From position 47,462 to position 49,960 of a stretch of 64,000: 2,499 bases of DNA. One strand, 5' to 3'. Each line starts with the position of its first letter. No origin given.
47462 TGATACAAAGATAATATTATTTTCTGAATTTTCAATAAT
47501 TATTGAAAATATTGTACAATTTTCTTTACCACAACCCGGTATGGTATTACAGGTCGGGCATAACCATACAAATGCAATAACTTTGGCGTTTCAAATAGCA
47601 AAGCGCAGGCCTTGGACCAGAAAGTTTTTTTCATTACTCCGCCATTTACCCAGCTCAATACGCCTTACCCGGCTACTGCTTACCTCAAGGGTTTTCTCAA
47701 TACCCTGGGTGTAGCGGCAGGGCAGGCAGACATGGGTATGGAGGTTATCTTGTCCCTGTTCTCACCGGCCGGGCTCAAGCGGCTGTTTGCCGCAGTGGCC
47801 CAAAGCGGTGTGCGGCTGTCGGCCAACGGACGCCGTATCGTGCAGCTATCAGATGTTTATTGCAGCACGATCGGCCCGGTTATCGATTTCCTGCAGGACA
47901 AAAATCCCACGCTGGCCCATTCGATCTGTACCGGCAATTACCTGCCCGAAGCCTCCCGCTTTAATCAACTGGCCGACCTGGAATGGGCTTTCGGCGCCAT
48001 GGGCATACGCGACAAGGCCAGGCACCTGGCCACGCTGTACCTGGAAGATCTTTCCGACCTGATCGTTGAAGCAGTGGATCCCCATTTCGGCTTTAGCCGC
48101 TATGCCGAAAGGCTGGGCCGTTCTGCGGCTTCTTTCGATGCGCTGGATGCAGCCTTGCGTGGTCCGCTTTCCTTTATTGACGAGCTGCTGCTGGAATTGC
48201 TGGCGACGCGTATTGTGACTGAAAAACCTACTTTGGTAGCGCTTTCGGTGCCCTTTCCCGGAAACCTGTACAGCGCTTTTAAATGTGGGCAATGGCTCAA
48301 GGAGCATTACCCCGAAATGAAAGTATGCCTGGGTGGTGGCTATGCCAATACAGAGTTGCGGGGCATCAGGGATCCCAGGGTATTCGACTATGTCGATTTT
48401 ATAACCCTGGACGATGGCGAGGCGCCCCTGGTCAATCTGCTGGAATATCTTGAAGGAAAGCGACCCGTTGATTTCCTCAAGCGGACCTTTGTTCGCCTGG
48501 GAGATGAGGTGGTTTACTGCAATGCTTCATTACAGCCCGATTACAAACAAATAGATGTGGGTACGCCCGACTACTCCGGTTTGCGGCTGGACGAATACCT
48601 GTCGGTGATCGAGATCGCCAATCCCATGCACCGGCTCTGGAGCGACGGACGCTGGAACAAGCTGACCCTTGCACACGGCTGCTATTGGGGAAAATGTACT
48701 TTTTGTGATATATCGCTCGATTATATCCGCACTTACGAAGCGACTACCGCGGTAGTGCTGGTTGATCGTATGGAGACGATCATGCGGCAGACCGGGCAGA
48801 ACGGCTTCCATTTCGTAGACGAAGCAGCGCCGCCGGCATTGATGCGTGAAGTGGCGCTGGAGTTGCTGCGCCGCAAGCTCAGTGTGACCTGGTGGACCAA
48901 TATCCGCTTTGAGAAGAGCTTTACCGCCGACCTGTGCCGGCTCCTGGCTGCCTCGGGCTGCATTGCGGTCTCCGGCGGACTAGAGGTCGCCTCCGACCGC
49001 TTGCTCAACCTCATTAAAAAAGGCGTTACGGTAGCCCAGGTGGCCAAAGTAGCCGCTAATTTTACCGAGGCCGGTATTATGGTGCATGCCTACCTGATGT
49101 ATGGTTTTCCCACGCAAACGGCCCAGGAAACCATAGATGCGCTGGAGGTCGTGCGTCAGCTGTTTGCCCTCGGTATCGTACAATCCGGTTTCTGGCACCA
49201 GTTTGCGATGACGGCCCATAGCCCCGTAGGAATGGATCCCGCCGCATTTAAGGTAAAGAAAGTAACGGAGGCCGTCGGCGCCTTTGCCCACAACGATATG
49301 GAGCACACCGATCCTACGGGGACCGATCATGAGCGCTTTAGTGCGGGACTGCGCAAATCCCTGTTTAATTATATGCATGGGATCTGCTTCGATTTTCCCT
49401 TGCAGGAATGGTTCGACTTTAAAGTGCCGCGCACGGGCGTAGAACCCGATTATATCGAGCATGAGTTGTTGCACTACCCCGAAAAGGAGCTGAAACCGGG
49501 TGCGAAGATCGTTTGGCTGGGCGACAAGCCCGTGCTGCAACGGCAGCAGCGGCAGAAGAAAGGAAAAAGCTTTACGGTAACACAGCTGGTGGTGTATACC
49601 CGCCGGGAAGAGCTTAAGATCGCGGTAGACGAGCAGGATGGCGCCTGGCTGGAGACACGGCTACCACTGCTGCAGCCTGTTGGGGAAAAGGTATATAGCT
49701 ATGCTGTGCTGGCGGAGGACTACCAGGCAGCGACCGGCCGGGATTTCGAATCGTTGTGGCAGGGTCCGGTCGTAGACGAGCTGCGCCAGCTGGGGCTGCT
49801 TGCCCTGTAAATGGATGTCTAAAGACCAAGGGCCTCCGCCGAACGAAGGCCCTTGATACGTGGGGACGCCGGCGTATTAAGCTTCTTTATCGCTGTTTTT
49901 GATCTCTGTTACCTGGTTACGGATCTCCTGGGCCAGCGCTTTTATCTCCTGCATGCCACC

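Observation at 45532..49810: GG-leader peptide gene clustered with a Crp/Fnr regulator, two paralogous small membrane proteins and a divergent B12-binding radical SAM enzyme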

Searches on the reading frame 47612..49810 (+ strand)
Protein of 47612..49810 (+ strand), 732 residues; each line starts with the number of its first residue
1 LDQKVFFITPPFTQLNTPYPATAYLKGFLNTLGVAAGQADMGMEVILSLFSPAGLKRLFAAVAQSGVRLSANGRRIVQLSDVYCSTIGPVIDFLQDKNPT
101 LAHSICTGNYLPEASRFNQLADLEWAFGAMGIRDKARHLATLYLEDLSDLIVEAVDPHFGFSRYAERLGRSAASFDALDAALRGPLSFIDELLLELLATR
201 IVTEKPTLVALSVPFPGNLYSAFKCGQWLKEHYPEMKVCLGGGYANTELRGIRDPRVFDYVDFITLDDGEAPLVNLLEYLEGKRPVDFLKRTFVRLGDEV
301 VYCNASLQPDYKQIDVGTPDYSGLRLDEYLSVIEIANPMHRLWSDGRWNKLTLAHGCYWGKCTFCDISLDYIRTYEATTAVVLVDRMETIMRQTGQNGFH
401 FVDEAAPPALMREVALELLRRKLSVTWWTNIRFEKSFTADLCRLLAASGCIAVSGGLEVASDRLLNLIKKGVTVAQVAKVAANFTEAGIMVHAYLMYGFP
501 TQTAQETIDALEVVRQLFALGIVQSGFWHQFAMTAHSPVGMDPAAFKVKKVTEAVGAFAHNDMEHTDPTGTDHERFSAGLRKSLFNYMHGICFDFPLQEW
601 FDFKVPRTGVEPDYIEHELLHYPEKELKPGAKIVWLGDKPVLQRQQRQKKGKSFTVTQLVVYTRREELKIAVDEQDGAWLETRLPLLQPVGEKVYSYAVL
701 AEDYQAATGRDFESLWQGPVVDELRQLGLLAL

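Call 3: search_protein_families(library=pfam, proteins=[window:47612-49810:+], max_evalue=0.01)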
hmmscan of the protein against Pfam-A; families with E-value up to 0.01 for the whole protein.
window:47612-49810:+ (732 aa): 1 family
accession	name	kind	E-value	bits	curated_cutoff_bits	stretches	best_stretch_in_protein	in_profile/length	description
PF04055.27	Radical_SAM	-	7.5e-11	42.9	29.5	1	354-512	4-164/166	Radical SAM superfamily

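Call 4: search_protein_families(library=ncbifam, proteins=[window:47612-49810:+], max_evalue=0.01)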
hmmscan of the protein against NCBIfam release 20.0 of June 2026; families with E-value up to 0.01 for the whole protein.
window:47612-49810:+ (732 aa): 19 families
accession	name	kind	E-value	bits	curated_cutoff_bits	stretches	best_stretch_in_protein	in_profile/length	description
TIGR04479.1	bcpD_PhpK_rSAM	subfamily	3.5e-25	88.4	600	1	197-513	102-408/504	PhpK family radical SAM P-methyltransferase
TIGR03975.1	rSAM_ocin_1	subfamily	4.3e-24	85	281.85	1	178-550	102-461/606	RiPP maturation radical SAM C-methyltransferase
TIGR02026.1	BchE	equivalog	5.4e-15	55.2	481.35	1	190-514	48-362/497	magnesium-protoporphyrin IX monomethyl ester anaerobic oxidative cyclase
TIGR04072.2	rSAM_ladder_B12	equivalog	2.2e-14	53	360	1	356-516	188-348/443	lipid biosynthesis B12-binding/radical SAM protein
NF050148.1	rSAM_ApyD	equivalog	4.1e-14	51.9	750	1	148-516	15-365/645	RiPP biosynthesis radical SAM protein ApyD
TIGR04385.1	B12_rSAM_cofa1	equivalog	5.1e-13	49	450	1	356-519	203-366/438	B12 lower ligand biosynthesis radical SAM protein BzaD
TIGR03471.1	HpnJ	equivalog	6.3e-11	41.8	577.6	1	224-509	86-356/472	hopanoid biosynthesis associated radical SAM protein HpnJ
NF038361.1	rSAM_Sden_1168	equivalog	3.2e-10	39.2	575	1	198-517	133-451/560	Sden_1168 family B12-binding radical SAM P-methyltransferase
NF040546.1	rSAM_CUAEP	equivalog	2e-09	36.7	500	1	196-517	39-341/468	CUAEP/CCAEP-tail radical SAM (seleno)protein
NF040542.1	rSAM_RCCLKC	equivalog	8.9e-09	35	450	1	203-497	46-331/423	arsinothricin biosynthesis radical SAM protein ArsL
TIGR04013.1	B12_SAM_MJ_1487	hypoth_equivalog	2.5e-07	29.9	251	1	456-523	272-340/382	TIGR04013 family B12-binding domain/radical SAM domain-containing protein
TIGR04190.1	B12_SAM_Ta0216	equivalog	2.5e-06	26.3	500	1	223-518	97-395/554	TIGR04190 family B12-binding domain/radical SAM domain protein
TIGR03960.1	rSAM_fuse_unch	hypoth_equivalog_domain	7.2e-05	21.5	462.3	1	352-509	257-416/605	TIGR03960 family B12-binding radical SAM protein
TIGR04014.1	B12_SAM_MJ_0865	equivalog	0.00012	21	360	1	456-516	275-335/434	methyl-coenzyme M reductase glutamine C-methyltransferase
NF033070.1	rSAM_AprD4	equivalog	0.00035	19.6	500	1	422-517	271-366/456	AprD4 family radical SAM diol-dehydratase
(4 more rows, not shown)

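Call 9: find_homologous_proteins(query=window:47612-49810:+, max_evalue=1e-10)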
Query window:47612-49810:+ (732 aa): 8000 proteins with E <= 1e-10 among 8000 candidates; the best 120 are listed.
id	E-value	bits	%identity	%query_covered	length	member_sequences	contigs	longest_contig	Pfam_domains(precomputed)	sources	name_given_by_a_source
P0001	0.0e+0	1696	100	100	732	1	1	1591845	PF04055.28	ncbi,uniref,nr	ncbi:B12-binding domain-containing radical SAM protein [Taibaiella koreensis]|uniref:B12-binding dom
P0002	0.0e+0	1499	87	100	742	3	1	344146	PF04055.28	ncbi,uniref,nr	ncbi:B12-binding domain-containing radical SAM protein [Taibaiella helva]|uniref:B12-binding domain-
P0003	0.0e+0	1425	83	100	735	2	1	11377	PF04055.28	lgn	-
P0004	0.0e+0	1359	79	100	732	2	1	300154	PF04055.28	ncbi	-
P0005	0.0e+0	1356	79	100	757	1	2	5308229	PF04055.28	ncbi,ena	-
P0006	0.0e+0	1355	79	100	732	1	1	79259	PF04055.28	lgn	-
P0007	0.0e+0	1300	75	100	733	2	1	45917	PF04055.28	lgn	-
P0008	0.0e+0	1291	76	100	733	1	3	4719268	PF04055.28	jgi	jgi:hypothetical protein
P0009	0.0e+0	1291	76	100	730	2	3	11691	PF04055.28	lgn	-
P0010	0.0e+0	1290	76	100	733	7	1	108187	PF04055.28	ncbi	ncbi:MAG: radical SAM protein [Taibaiella sp.]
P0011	0.0e+0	1289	76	99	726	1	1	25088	PF04055.28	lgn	-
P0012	0.0e+0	1282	75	100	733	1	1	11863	PF04055.28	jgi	jgi:hypothetical protein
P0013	0.0e+0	1281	75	100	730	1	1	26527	PF04055.28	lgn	-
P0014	0.0e+0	1275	75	99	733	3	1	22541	PF04055.28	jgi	jgi:hypothetical protein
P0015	0.0e+0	1273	75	100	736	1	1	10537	PF04055.28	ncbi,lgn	-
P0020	0.0e+0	1239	72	100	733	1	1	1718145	PF04055.28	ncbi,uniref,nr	ncbi:radical SAM protein [Taibaiella lutea]|uniref:Radical SAM protein n=1 Tax=Taibaiella lutea TaxI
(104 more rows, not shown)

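Call 11: find_related_loci(query=A1, collection=genome_contigs, flank=6000)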
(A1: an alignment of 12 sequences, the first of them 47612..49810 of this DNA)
Query A1 (732 aa) in genome_contigs; peptide patterns used: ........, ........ (x = any residue, [..] = any of these).
599 stretches matched a pattern (row limit reached: there are more); 581 encode a relative of the query (tblastn E <= 1e-3); the best 80 are kept; 80 distinct loci.
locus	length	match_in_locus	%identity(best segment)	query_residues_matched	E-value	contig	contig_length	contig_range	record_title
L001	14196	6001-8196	79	1-732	0e+0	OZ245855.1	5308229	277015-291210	MAG: Edaphocola sp. isolate 1f5b9413-bed3-4992-be37-aea10cfaa3c7 genome assembly, chromosome: 1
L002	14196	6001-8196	65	1-732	0e+0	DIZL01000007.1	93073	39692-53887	MAG TPA_asm: Prolixibacteraceae bacterium UBA6029 UBA6029_contig_839, whole genome shotgun sequence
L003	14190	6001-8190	63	1-730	0e+0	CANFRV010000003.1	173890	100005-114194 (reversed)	MAG: Flavobacteriales bacterium isolate Jr-16oct17-234 genome assembly, contig: Jr-16oct17-C149, whole genome shotgun se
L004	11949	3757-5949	65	1-732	0e+0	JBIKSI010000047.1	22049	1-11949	MAG: Crocinitomicaceae bacterium isolate ME2015-06-27_3300042558_group6_bin163 Rohwer_bin806_scaffold_479_c2, whole geno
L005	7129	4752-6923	65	2-732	0e+0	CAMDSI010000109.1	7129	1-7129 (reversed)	MAG: Spirosoma fluviale isolate TrE-03may19-194 genome assembly, contig: TrE-03may19-C20893, whole genome shotgun sequen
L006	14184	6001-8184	65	1-728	0e+0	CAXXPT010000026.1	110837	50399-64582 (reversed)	MAG: Prolixibacteraceae bacterium isolate b6f318f8-4994-49de-8556-7236ee9170bb genome assembly, contig: contig_26, whole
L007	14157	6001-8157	65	2-732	0e+0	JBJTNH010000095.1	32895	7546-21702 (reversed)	MAG: Aquirufa sp. isolate samp_4450_VAMB_344 samp_4450_39449, whole genome shotgun sequence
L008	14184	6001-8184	65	5-732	0e+0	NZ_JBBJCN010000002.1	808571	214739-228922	Pedobacter superstes strain P351 2, whole genome shotgun sequence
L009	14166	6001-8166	65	4-732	0e+0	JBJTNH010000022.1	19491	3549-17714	MAG: Aquirufa sp. isolate samp_4450_VAMB_344 samp_4450_1220536, whole genome shotgun sequence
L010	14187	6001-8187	64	1-732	0e+0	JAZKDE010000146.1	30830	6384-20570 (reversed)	MAG: Bacteroidota bacterium isolate DC_HB_01_SPN181219-bin036_1 DCHB01SPN_B036_1_000000000146, whole genome shotgun sequ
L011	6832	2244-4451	64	4-732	0e+0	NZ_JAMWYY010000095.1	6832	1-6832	MAG: Flavobacterium sp. isolate MSM5 MSM5_95, whole genome shotgun sequence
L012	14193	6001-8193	63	1-732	0e+0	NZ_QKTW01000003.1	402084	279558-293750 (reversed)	Taibaiella soli strain R1-15 M2_S3_L001_R1_001__paired__contig_3, whole genome shotgun sequence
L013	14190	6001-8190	65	1-730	0e+0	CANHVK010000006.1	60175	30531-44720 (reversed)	MAG: Flavobacteriia bacterium isolate RE-27jun17-84 genome assembly, contig: RE-27jun17-C212, whole genome shotgun seque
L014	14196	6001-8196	63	1-732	0e+0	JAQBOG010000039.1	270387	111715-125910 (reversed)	MAG: Sphingobacteriales bacterium isolate RYN_314 scaffold_113798, whole genome shotgun sequence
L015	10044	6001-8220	63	1-732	0e+0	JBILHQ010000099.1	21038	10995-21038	MAG: Saprospiraceae bacterium isolate ME2017-04-21_3300034107_group7_bin51 Rohwer_bin601_scaffold_611_c1, whole genome s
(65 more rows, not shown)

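Call 19: find_encoding_contigs(protein=P0002, flank=6000, max_places=3)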
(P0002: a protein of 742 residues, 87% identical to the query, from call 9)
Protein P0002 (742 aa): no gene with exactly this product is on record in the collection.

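Call 20: find_encoding_contigs(protein=P0003, flank=6000, max_places=2)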
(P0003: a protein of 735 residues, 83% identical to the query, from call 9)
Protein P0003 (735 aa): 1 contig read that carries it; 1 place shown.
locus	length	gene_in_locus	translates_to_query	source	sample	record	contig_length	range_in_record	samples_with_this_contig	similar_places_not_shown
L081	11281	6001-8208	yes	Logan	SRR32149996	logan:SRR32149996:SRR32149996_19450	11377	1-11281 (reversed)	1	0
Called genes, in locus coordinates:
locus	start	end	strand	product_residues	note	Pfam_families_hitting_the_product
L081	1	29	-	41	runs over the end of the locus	?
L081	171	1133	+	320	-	PF03734:YkuD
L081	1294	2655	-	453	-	PF00270:DEAD, PF04851:ResIII, PF00271:Helicase_C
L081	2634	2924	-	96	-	PF14542:Acetyltransf_CG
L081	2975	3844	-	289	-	PF02678:Pirin, PF05726:Pirin_C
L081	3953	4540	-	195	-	PF00027:cNMP_binding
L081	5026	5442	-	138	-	-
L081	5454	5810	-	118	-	-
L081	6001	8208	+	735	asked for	PF04055:Radical_SAM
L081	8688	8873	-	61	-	PF07432:Hc1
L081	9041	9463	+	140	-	-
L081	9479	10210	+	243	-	PF08241:Methyltransf_11, PF08242:Methyltransf_12 (weak), PF13649:Methyltransf_25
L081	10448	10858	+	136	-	PF02566:OsmC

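Call 21: find_encoding_contigs(protein=P0004, flank=6000, max_places=2)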
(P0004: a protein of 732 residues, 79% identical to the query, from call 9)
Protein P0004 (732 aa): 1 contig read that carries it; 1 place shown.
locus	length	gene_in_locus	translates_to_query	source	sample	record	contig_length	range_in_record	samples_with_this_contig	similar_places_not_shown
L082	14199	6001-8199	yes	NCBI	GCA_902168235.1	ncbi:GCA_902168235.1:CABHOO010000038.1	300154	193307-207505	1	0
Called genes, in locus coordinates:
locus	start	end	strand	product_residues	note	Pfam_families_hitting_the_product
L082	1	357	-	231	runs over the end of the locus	PF13668:Ferritin_2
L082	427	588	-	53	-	-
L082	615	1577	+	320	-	PF03734:YkuD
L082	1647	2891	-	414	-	PF04851:ResIII, PF00270:DEAD, PF00271:Helicase_C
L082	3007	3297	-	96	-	PF14542:Acetyltransf_CG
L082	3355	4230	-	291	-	PF02678:Pirin, PF17954:Pirin_C_2 (weak), PF05726:Pirin_C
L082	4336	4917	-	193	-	PF00027:cNMP_binding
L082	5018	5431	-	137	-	-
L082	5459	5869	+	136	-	-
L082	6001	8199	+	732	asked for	PF04055:Radical_SAM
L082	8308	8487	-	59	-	PF07432:Hc1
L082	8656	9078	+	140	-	-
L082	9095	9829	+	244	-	PF08241:Methyltransf_11, PF08242:Methyltransf_12, PF13649:Methyltransf_25, PF13847:Methyltransf_31 (weak)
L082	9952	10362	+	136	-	PF02566:OsmC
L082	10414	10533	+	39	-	-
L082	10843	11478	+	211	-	PF00072:Response_reg, PF00196:GerE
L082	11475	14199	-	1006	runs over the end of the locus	PF07494:Reg_prop (faint), PF07495:Y_Y_Y, PF02518:HATPase_c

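Call 22: find_encoding_contigs(protein=P0020, flank=6000, max_places=2)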
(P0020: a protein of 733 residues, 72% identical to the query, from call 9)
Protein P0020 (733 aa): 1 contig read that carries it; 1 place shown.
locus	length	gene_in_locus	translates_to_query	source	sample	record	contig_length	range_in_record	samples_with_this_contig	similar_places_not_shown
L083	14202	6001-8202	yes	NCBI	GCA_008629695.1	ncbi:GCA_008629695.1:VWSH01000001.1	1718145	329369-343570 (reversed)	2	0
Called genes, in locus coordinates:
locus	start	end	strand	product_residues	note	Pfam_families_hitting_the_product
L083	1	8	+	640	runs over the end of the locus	PF01145:Band_7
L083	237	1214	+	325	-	PF03734:YkuD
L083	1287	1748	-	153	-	-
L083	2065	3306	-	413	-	PF00270:DEAD, PF04851:ResIII, PF00271:Helicase_C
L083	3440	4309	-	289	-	PF02678:Pirin, PF05726:Pirin_C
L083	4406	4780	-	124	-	-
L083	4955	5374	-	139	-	-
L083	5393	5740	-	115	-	-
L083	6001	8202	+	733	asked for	PF04055:Radical_SAM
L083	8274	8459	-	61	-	PF07432:Hc1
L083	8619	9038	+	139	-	-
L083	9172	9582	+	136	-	PF02566:OsmC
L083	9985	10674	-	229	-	PF00072:Response_reg, PF00196:GerE, PF08281:Sigma70_r4_2 (weak)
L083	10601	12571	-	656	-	PF00515:TPR_1 (faint), PF07719:TPR_2 (faint), PF13424:TPR_12 (weak), PF02518:HATPase_c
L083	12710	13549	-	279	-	PF23023:Anti-Pycsar_Apyc1, PF00753:Lactamase_B, PF12706:Lactamase_B_2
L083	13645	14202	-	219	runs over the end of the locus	-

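Call 33: search_solved_structures(query=window:47612-49810:+, max_evalue=0.01, show_alignments=1)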
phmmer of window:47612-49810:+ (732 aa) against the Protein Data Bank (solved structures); distinct sequences matched with E-value up to 0.01: 1.
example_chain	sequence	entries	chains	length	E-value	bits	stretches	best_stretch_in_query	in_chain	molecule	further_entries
6fd2_B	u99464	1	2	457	0.002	19.7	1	419-593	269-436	Putative apramycin biosynthetic oxidoreductase 4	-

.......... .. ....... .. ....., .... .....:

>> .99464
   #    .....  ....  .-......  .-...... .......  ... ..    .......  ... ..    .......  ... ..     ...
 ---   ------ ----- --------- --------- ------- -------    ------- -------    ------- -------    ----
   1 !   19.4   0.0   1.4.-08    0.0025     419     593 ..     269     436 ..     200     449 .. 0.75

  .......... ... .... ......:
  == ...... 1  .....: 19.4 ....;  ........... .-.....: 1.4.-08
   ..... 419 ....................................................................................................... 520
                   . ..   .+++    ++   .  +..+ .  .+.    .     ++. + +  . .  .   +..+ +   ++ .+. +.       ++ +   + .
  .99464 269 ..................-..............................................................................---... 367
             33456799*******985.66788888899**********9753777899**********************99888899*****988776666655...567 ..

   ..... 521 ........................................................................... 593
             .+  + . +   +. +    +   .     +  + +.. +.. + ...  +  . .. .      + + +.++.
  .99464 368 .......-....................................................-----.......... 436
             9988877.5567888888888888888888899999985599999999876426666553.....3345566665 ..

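Call 58: predict_structure(alignment_id=A5)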
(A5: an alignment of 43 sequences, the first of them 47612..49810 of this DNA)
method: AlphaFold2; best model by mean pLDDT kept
length: 732 residues; sequences in the alignment: 43
mean_pLDDT: 78.5   pTM: 0.79
mean pLDDT of the five models: 78.5, 76.7, 76.1, 75.4, 65.8
residues with pLDDT >= 90: 177; 70-90: 372; 50-70: 141; < 50: 42
segments of 3 or more residues with pLDDT < 50: 162-169, 344-347, 355-373, 555-557, 560-563
pLDDT, mean of each block of 10 residues (from residue 1): 89 64 86 92 86 92 90 88 84 77 59 54 56 72 81 81 48 71 89 94 94 71 93 94 65 85 82 93 94 91 88 76 81 62 50 51 40 55 83 81 66 86 84 83 90 72 72 85 90 75 86 87 76 63 73 52 60 79 64 73 88 91 79 88 85 86 83 92 88 84 92 90 87 82
secondary structure, 60 per line:
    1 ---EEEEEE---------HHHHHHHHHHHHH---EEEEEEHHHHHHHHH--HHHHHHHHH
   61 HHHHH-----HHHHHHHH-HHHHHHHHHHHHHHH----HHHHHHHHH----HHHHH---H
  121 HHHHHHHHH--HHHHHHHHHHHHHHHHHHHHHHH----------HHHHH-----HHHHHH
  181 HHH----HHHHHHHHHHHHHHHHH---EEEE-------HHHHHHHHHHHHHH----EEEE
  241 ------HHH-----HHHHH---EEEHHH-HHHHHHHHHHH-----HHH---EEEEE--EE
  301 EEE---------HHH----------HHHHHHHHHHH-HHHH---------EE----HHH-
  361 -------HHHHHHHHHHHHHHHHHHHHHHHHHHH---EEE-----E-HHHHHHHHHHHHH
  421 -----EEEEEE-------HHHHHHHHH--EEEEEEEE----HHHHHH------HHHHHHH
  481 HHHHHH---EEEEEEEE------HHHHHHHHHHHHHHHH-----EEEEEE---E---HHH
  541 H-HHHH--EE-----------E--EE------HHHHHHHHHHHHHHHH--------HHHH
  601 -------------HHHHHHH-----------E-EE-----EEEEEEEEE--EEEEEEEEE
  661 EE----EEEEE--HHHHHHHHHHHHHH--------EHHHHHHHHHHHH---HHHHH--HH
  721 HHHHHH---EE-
elements in order (helices of 4 or more, strands of 3 or more residues): E4-9 H19-31 E35-40 H41-49 H52-65 H71-78 H80-94 H99-107 H112-116 H120-129 H132-154 H165-169 H175-183 H188-204 E208-211 H219-232 E237-240 H255-259 E263-265 H270-280 E292-296 E299-303 H326-336 H338-341 H368-394 E398-400 H408-420 E426-431 H439-447 E450-457 H462-467 H474-486 E490-497 H504-519 E525-530 H538-541 H543-546 H573-588 H597-600 H614-620 E641-649 E652-662 E667-671 H674-687 H697-708 H712-716 H719-726
